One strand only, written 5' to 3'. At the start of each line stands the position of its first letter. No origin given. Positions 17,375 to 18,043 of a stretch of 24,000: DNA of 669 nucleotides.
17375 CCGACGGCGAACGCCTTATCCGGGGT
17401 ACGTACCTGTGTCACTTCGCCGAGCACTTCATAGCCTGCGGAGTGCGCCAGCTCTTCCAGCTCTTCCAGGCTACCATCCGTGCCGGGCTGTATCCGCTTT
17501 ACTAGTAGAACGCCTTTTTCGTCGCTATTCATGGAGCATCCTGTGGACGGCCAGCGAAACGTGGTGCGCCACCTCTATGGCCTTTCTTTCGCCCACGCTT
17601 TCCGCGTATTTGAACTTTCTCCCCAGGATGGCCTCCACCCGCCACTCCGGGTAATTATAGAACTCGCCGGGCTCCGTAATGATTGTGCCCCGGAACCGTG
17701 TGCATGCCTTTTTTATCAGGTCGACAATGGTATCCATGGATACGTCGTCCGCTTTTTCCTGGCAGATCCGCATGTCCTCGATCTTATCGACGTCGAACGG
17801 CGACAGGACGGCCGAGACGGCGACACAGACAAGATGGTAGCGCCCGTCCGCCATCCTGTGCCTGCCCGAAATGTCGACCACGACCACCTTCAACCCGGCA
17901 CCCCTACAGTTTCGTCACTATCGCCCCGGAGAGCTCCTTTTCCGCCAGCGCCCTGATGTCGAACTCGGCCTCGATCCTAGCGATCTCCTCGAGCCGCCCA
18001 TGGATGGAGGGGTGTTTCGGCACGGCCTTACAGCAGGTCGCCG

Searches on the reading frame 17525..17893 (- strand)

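Call 93: search_protein_families(library=pfam, proteins=[window:17525-17893:-], max_evalue=0.01)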
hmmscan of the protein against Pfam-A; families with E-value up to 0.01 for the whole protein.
window:17525-17893:- (122 aa): 1 family
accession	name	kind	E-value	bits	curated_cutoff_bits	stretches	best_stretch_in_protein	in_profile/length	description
PF09974.14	DUF2209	-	3.7e-39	134.3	26.8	1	4-120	1-120/121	Uncharacterized protein conserved in archaea (DUF2209)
